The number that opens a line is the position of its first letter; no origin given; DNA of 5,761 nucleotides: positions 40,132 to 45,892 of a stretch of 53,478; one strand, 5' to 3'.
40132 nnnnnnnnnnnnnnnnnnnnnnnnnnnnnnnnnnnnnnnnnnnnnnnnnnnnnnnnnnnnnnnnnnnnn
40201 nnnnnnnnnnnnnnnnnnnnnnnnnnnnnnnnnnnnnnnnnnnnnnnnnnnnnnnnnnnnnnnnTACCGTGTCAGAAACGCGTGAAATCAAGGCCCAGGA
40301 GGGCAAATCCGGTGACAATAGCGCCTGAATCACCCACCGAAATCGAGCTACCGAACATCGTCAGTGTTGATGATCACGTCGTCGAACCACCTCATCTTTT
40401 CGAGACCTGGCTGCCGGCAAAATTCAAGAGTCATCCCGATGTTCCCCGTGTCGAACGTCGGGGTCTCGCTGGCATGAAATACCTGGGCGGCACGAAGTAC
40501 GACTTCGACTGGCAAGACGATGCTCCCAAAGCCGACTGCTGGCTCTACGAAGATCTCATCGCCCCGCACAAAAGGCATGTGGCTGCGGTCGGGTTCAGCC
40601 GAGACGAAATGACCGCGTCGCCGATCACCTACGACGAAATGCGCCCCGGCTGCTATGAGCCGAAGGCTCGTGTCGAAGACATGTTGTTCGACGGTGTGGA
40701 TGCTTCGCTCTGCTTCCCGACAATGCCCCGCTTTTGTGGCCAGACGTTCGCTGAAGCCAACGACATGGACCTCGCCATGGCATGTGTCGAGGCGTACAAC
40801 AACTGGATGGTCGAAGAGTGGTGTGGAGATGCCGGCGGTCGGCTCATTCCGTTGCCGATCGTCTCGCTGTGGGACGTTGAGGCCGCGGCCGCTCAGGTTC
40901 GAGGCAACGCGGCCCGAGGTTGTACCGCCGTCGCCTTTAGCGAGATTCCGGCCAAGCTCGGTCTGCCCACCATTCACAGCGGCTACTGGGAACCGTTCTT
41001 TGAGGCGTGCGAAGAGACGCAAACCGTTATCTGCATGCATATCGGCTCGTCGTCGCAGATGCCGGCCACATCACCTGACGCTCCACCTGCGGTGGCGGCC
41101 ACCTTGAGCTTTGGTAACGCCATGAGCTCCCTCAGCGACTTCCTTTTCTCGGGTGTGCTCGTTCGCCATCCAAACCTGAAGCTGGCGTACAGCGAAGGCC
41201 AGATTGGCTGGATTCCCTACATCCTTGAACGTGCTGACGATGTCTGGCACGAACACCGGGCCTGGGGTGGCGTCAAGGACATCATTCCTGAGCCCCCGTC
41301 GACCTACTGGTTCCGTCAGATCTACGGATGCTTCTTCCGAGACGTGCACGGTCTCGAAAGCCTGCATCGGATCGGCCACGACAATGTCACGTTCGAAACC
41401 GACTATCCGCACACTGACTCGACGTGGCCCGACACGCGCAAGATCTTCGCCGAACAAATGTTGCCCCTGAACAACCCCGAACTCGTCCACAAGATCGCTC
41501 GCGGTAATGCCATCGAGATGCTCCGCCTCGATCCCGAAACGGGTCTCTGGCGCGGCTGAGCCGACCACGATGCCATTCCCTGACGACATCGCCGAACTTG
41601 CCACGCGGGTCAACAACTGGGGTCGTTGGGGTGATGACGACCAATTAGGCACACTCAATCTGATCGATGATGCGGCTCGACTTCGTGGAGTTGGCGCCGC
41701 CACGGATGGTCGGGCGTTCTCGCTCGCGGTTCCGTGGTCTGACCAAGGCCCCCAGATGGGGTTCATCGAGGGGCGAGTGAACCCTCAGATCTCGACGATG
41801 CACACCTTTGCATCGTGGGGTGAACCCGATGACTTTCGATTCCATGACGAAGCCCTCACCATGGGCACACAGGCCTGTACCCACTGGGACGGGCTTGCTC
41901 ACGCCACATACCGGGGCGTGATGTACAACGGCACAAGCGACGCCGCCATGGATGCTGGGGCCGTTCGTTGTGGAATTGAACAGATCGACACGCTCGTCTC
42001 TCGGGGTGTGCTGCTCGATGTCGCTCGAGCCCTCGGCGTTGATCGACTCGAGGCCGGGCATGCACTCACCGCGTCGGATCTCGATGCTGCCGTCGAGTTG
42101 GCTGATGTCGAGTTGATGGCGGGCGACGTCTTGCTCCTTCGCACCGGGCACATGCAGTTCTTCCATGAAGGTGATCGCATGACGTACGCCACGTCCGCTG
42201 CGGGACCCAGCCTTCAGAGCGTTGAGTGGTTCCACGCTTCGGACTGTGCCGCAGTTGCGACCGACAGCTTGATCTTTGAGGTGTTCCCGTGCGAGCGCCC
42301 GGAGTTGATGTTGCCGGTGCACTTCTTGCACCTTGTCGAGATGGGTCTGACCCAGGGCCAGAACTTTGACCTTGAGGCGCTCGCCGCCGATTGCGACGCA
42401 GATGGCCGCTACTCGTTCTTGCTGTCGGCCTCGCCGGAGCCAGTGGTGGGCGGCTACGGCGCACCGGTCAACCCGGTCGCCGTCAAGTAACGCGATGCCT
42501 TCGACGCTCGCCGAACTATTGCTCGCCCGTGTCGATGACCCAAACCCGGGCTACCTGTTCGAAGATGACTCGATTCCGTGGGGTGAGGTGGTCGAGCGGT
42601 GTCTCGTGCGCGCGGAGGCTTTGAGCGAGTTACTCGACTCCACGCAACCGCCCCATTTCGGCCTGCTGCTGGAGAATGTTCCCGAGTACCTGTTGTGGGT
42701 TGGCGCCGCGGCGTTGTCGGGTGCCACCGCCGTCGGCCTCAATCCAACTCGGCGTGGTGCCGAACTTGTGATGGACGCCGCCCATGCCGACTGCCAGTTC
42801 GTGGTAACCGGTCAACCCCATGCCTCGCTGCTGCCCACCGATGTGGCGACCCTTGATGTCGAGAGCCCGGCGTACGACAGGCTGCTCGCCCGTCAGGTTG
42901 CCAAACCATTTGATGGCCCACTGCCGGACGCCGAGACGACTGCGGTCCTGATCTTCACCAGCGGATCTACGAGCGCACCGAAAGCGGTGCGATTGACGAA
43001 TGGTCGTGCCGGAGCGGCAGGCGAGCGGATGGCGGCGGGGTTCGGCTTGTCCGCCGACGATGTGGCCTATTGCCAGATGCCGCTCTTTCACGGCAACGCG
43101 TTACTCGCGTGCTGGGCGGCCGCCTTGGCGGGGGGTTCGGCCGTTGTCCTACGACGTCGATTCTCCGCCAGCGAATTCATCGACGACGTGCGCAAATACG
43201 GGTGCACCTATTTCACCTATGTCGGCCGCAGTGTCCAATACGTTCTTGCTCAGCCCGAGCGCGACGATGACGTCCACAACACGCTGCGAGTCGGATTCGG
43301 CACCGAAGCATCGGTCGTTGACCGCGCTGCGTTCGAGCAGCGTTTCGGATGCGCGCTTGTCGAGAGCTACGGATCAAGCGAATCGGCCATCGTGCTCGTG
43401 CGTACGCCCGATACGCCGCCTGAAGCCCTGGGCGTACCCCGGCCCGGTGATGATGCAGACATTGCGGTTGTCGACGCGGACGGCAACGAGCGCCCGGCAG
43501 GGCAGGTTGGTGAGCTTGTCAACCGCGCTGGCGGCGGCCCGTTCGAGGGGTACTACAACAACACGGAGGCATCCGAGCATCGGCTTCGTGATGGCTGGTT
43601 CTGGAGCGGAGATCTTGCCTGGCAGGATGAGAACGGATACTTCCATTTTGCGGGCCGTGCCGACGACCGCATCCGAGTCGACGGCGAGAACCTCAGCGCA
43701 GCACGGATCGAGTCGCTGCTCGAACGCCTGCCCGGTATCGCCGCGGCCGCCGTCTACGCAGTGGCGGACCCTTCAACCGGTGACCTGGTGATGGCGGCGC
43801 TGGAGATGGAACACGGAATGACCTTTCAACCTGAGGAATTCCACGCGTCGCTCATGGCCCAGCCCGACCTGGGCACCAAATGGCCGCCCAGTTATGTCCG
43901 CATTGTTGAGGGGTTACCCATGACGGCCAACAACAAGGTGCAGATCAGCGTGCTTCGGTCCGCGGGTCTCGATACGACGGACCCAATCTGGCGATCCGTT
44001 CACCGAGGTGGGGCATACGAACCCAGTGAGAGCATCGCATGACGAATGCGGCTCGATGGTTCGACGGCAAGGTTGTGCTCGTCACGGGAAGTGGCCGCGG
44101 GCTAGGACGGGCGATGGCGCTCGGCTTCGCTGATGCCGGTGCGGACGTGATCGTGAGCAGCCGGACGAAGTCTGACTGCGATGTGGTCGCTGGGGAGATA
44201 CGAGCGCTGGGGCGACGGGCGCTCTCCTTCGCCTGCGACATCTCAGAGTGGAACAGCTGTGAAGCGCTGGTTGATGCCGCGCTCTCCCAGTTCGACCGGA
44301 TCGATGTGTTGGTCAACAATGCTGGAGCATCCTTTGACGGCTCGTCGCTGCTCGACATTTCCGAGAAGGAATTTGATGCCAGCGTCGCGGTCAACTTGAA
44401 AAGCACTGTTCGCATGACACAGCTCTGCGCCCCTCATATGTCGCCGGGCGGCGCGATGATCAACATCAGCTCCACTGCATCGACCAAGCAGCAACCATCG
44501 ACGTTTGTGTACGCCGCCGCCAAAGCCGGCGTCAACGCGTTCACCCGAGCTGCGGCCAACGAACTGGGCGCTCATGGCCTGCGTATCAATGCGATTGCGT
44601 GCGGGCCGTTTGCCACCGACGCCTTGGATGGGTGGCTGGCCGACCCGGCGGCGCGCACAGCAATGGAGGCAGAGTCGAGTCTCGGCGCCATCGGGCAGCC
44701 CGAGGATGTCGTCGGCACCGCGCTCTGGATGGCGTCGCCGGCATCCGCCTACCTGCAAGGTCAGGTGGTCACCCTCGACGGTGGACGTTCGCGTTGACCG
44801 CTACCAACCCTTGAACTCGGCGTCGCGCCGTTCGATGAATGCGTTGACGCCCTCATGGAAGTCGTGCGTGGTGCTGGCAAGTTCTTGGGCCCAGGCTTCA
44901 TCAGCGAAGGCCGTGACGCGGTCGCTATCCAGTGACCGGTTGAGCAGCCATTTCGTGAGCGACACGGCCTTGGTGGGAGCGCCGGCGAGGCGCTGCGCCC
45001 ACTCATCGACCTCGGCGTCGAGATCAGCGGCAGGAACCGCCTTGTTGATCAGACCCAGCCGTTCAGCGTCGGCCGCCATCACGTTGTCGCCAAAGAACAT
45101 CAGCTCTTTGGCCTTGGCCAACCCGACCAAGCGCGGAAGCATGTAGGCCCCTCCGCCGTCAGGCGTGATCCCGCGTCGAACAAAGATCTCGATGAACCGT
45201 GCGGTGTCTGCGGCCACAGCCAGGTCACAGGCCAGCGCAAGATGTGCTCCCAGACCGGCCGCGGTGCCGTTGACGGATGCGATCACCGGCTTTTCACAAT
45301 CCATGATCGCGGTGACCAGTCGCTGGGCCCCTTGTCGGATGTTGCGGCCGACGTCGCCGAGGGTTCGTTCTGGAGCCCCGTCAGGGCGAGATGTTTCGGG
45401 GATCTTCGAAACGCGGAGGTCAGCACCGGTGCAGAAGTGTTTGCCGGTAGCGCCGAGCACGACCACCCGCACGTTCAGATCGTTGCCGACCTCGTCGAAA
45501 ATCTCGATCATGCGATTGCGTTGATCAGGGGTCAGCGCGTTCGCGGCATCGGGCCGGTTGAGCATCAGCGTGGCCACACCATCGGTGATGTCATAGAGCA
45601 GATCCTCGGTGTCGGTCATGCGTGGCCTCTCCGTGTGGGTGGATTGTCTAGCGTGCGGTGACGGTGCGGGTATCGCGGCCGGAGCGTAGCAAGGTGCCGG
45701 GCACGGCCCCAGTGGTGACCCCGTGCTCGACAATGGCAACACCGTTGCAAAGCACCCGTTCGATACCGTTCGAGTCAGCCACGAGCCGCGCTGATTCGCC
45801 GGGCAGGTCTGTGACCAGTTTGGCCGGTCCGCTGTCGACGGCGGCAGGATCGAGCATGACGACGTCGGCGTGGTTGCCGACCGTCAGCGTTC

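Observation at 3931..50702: A 17-bp dyad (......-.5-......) occupies every promoter gap across ~47 kb: one very large putative regulon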

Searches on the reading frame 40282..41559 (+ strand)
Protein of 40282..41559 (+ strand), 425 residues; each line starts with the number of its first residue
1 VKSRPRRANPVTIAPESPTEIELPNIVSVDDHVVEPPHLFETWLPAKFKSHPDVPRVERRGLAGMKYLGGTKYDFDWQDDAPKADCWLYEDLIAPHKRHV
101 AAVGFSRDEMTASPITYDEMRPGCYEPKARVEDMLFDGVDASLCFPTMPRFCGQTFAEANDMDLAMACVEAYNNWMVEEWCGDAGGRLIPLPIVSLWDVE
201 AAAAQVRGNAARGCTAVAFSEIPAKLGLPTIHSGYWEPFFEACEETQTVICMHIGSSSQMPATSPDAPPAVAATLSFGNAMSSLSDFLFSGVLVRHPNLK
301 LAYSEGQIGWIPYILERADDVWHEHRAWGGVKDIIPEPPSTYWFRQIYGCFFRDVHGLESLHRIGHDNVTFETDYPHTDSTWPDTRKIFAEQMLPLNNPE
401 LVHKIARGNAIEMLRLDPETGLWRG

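Call 10: search_protein_families(library=pfam, proteins=[window:40282-41559:+])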
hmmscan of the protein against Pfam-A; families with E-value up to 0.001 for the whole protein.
window:40282-41559:+ (425 aa): 1 family
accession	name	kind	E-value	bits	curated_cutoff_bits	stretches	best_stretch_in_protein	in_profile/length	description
PF04909.20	Amidohydro_2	-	2.5e-32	113.3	26.4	1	104-416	11-289/289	Amidohydrolase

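Call 38: search_protein_families(library=ncbifam, proteins=[window:40312-41559:+], max_evalue=1e-10)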
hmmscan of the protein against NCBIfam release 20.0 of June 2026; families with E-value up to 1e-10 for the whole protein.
window:40312-41559:+ (415 aa): 0 families

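Call 41: search_solved_structures(query=window:40312-41556:+, max_evalue=0.00001)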
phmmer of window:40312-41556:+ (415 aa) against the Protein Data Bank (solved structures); distinct sequences matched with E-value up to 0.00001: 11.
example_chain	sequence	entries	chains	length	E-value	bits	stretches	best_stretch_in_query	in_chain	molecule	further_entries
8uyr_A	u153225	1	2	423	9.2e-56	192.8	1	16-408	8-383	DitZ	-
6omp_A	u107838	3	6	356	1.1e-31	113.4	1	104-403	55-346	PtmU3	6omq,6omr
4dzi_A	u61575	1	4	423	7.5e-12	48.1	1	119-406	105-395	Putative TIM-barrel metal-dependent hydrolase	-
8sm7_A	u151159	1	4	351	2e-10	43.4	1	146-373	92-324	Amidohydrolase 2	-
6m1w_B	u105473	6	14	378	7.7e-10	41.5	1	147-402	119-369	Amidohydrolase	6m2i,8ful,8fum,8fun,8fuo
8sm9_F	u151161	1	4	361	4.8e-09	38.9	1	152-374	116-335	Amidohydrolase 2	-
8sm6_A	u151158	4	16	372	1.2e-08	37.6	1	149-375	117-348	Amidohydrolase family protein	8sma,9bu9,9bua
8sm8_G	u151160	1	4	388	6.3e-08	35.2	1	154-374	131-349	Putative amidohydrolase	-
6m2i_A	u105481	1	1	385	3.7e-07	32.7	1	155-406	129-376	Amidohydrolase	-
8ful_A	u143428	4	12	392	3.8e-07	32.6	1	155-406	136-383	Amidohydrolase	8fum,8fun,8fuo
6m1w_A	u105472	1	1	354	3.9e-07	32.6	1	155-406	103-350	Amidohydrolase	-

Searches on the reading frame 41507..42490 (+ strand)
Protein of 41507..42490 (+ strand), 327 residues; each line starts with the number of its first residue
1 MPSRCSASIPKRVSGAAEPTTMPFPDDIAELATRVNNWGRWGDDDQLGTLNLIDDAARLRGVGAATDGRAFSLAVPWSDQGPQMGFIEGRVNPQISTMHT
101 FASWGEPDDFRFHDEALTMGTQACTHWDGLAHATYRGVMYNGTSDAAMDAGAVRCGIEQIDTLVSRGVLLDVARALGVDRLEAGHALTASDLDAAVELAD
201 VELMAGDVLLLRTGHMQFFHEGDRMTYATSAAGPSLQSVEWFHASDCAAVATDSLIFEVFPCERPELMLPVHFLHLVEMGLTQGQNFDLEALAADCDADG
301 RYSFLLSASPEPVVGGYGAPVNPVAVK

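Call 11: search_protein_families(library=pfam, proteins=[window:41507-42490:+])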
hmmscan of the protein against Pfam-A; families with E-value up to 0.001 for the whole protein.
window:41507-42490:+ (327 aa): 1 family
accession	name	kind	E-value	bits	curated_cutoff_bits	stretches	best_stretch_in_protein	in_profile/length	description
PF04199.19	Cyclase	-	2e-18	67.4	23.1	1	102-257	12-140/142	Putative cyclase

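Call 38: search_protein_families(library=ncbifam, proteins=[window:41570-42490:+], max_evalue=1e-10)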
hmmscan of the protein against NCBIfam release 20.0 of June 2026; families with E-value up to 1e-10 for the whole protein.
window:41570-42490:+ (306 aa): 0 families

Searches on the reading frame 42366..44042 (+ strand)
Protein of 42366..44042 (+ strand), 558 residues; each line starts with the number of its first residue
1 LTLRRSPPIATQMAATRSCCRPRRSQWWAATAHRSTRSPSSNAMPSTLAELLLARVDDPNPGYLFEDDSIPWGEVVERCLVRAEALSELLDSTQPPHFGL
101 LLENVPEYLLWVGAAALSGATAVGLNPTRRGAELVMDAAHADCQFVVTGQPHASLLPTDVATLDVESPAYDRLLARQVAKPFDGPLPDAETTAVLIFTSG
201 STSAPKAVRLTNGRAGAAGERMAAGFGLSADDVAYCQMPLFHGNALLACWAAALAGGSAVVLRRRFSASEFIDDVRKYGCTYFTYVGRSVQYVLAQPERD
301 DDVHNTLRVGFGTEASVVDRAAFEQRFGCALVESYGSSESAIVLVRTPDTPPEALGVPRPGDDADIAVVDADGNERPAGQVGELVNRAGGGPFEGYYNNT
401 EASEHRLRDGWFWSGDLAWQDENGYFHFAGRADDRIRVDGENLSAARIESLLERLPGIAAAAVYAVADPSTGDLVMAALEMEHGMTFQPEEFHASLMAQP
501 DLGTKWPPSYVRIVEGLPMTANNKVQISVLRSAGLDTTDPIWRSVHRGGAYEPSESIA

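Call 11: search_protein_families(library=pfam, proteins=[window:42366-44042:+])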
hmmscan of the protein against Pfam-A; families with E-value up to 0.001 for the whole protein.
window:42366-44042:+ (558 aa): 2 families
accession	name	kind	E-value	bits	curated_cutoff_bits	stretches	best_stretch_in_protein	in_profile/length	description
PF00501.34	AMP-binding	-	1.6e-49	169.2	29.9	1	65-397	16-384/384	AMP-binding enzyme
PF13193.12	AMP-binding_C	-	7.4e-08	33.7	24.5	1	448-524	2-76/76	AMP-binding enzyme C-terminal domain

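Call 38: search_protein_families(library=ncbifam, proteins=[window:42495-44042:+], max_evalue=1e-10)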
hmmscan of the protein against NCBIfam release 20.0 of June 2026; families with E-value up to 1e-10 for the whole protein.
window:42495-44042:+ (515 aa): 86 families (the best 25 are shown)
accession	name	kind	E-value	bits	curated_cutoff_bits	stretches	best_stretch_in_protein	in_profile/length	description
NF052587.1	SterCoASynCasI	equivalog_domain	1.3e-161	538.9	900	1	3-506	4-523/550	steroid-22-oyl-CoA synthetase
NF005897.1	PRK07867.1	exception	1.1e-148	496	850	1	4-500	2-494/496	long-chain-fatty-acid--CoA ligase FadD17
NF009927.1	PRK13388.1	exception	8e-137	456.9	800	1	4-509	3-521/523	fatty-acid--CoA ligase FadD1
NF004808.0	PRK06155.1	equivalog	5.4e-79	265.9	722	1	24-495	44-526/542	ATP-dependent acyl-CoA ligase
NF006134.1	PRK08279.1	equivalog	3.4e-68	230.7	625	1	56-510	98-589/605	long-chain-acyl-CoA synthetase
NF004837.0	PRK06187.1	subfamily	7.5e-59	199.4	476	1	115-490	145-521/531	long-chain-fatty-acid--CoA ligase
NF005947.1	PRK08008.1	equivalog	1e-54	186.1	651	1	124-485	151-515/518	crotonobetaine/carnitine-CoA ligase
NF004511.1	PRK05852.1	equivalog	3.2e-52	177.8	650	1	56-482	55-495/505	FadD7 family fatty acid--CoA ligase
NF038342.1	FACL_FadD6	exception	7.2e-46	156.7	975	1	55-500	93-559/584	long-chain-acyl-CoA synthetase FadD6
NF052269.1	Staph_lig_FadD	equivalog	4.1e-43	147.4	650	1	90-483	90-485/499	long-chain-fatty-acid--CoA ligase FadD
NF005702.0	PRK07514.1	subfamily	4.4e-42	144.1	558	1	59-490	61-499/506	malonyl-CoA synthase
NF005714.0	PRK07529.1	subfamily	4.7e-41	140.8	632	1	126-489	196-574/640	acyl-CoA synthetase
NF009233.0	PRK12583.1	subfamily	9e-41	139.9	832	1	149-491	203-550/558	fatty acid CoA ligase family protein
NF009071.0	PRK12406.1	subfamily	2.7e-40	138.3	701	1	137-488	145-499/510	acyl-CoA synthetase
NF004758.0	PRK06087.1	equivalog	5.7e-40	137.2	736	1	145-488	186-532/548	medium-chain fatty-acid--CoA ligase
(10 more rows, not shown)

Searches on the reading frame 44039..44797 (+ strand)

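Call 11: search_protein_families(library=pfam, proteins=[window:44039-44797:+])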
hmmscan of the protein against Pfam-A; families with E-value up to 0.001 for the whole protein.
window:44039-44797:+ (252 aa): 4 families
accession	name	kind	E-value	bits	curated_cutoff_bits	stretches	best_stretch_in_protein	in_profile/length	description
PF13561.12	adh_short_C2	-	1.1e-60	205.6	27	1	20-249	6-234/236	Enoyl-(Acyl carrier protein) reductase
PF00106.31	adh_short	-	3.1e-54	183.9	26.6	1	11-197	1-188/195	short chain dehydrogenase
PF08659.16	KR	-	7.5e-15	55.7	22.6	1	13-187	3-174/180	KR domain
PF23441.1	SDR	-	1.9e-08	34.5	27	1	13-249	10-254/258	SDR-like rossmann domain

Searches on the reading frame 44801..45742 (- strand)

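Call 11: search_protein_families(library=pfam, proteins=[window:44801-45742:-])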
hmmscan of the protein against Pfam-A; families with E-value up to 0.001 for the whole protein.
window:44801-45742:- (313 aa): 2 families
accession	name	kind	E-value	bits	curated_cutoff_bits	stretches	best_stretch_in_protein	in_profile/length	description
PF00378.25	ECH_1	-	6.1e-55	186.7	27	1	52-312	2-250/251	Enoyl-CoA hydratase/isomerase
PF16113.10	ECH_2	-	1.8e-24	87.3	27.2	1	57-247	2-183/335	Enoyl-CoA hydratase/isomerase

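Call 38: search_protein_families(library=ncbifam, proteins=[window:44801-45742:-], max_evalue=1e-10)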
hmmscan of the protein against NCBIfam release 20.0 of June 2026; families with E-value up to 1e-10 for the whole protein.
window:44801-45742:- (313 aa): 67 families (the best 25 are shown)
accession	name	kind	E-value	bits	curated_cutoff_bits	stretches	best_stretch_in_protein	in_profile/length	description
NF006699.0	PRK09245.1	subfamily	2e-62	210.9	354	1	46-312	3-265/266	crotonase/enoyl-CoA hydratase family protein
NF004635.0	PRK05981.1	equivalog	3.1e-62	210.5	351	1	46-312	4-265/266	enoyl-CoA hydratase/isomerase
NF006109.0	PRK08260.1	subfamily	1.4e-59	201.8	320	1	45-311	3-276/296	enoyl-CoA hydratase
TIGR02280.1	PaaB1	equivalog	1.7e-58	198.2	345.15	1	49-312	2-255/256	2-(1,2-epoxy-1,2-dihydrophenyl)acetyl-CoA isomerase PaaG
NF006107.0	PRK08258.1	equivalog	3.2e-56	190.6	330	1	39-312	10-276/277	enoyl-CoA hydratase family protein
NF004857.0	PRK06210.1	equivalog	6.1e-55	186.5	341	1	41-312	3-274/275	enoyl-CoA hydratase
NF004475.0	PRK05809.1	subfamily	1.5e-49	168.9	394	1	46-311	4-258/260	short-chain-enoyl-CoA hydratase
NF046063.1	oxepin_alt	equivalog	6.2e-49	166.8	300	1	53-308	7-253/254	oxepin-CoA hydrolase, alternative type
NF051848.1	EnCoAHydtEchA19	equivalog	7.5e-49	166.6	400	1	55-312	9-257/258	enoyl-CoA hydratase EchA19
NF005700.0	PRK07511.1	subfamily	2.5e-48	165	274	1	48-311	5-259/260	enoyl-CoA hydratase family protein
NF042430.2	EnCoAhydt_DpgD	equivalog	2.7e-48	164.7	400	1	51-312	2-257/258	enoyl-CoA-hydratase DpgD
NF005802.0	PRK07657.1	equivalog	1.8e-47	162.1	363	1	52-312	10-259/260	enoyl-CoA hydratase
NF006007.0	PRK08138.1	subfamily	4.9e-47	160.5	355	1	52-312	14-260/261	enoyl-CoA hydratase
NF006008.0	PRK08139.1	equivalog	3.6e-45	154.5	313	1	41-311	6-264/266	enoyl-CoA hydratase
NF004840.0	PRK06190.1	equivalog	1.9e-44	152.3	253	1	47-291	5-237/260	enoyl-CoA hydratase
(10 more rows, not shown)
